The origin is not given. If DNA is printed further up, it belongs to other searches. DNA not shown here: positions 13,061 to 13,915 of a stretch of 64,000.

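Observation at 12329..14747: Co-directional GNAT acyltransferase, arginase-family ureohydrolase and AstE/AspA-family deacylase: a candidate acyl-protected guanidino or amidino compound pathway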

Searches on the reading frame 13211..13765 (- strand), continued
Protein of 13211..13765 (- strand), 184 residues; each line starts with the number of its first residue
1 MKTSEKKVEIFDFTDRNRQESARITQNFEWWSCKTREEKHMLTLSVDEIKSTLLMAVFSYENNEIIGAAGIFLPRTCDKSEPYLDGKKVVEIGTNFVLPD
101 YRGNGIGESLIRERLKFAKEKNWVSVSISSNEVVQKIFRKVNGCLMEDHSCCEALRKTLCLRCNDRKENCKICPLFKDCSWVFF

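Call 66: fold_search(model_id=the predicted structure, library=pdb)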
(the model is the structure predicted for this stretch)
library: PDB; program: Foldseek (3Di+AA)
matches with E <= 10: 1094; with E <= 0.001: 422
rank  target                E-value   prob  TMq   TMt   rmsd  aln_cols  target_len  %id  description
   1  6vr3_B                7.0e-07  1.00  0.56  0.59   3.1       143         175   17  Aminoglycoside N-2'-Acetyltransferase-Ia [AAC(2')-Ia] in complex with acetylated-netilmicin and CoA (released 2021-06-02)
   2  6vta_B                7.9e-07  1.00  0.56  0.57   3.4       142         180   18  Aminoglycoside N-2'-Acetyltransferase-Ia [AAC(2')-Ia] in complex with amikacin and acetyl-CoA (released 2021-06-02)
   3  5us1_E                8.5e-07  1.00  0.56  0.56   3.5       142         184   17  Crystal structure of aminoglycoside acetyltransferase AAC(2')-Ia in complex with N2'-acetylgentamicin C1A and coenzyme (released 2017-03-15)
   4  7jzs                  9.0e-07  1.00  0.57  0.58   3.1       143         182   17  Aminoglycoside N-2'-Acetyltransferase-Ia [AAC(2')-Ia] in complex with CoA (released 2021-06-02)
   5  6vta_A                1.0e-06  1.00  0.57  0.57   3.2       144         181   17  Aminoglycoside N-2'-Acetyltransferase-Ia [AAC(2')-Ia] in complex with amikacin and acetyl-CoA (released 2021-06-02)
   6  6wfg_C                1.7e-06  1.00  0.49  0.58   4.5       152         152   18  Crystal structure of human Naa50 in complex with an inhibitor (compound 3) identified using DNA encoded library techno (released 2020-07-01)
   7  5us1_F                1.9e-06  1.00  0.56  0.59   3.1       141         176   17  Crystal structure of aminoglycoside acetyltransferase AAC(2')-Ia in complex with N2'-acetylgentamicin C1A and coenzyme (released 2017-03-15)
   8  6vr2_B                2.6e-06  1.00  0.58  0.60   3.1       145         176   17  Aminoglycoside N-2'-Acetyltransferase-Ia [AAC(2')-Ia] in complex with acetylated-tobramycin and CoA (released 2021-06-02)
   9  5us1_B                2.8e-06  1.00  0.56  0.58   3.2       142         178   17  Crystal structure of aminoglycoside acetyltransferase AAC(2')-Ia in complex with N2'-acetylgentamicin C1A and coenzyme (released 2017-03-15)
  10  4zbg                  3.0e-06  1.00  0.52  0.61   3.5       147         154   16  Crystal Structure of a GNAT family Acetyltransferase from Brucella melitensis in complex with Acetyl-CoA (released 2015-04-29)
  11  2psw_A                3.4e-06  1.00  0.51  0.60   4.9       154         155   18  Human MAK3 homolog in complex with CoA (released 2007-06-05)
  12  6wf3_A                3.9e-06  1.00  0.51  0.61   4.3       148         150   18  Crystal structure of human Naa50 in complex with a cofactor derived inhibitor (compound 1) (released 2020-07-01)
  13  4my3_B                3.9e-06  1.00  0.40  0.20   9.4       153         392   17  Crystal Structure of GCN5-related N-acetyltransferase from Kribbella flavida (released 2013-10-09)
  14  4my3_A                4.1e-06  1.00  0.50  0.26   4.1       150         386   17  Crystal Structure of GCN5-related N-acetyltransferase from Kribbella flavida (released 2013-10-09)
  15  4my0_F                4.1e-06  1.00  0.47  0.24   5.1       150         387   17  Crystal Structure of GCN5-related N-acetyltransferase from Kribbella flavida (released 2013-11-06)
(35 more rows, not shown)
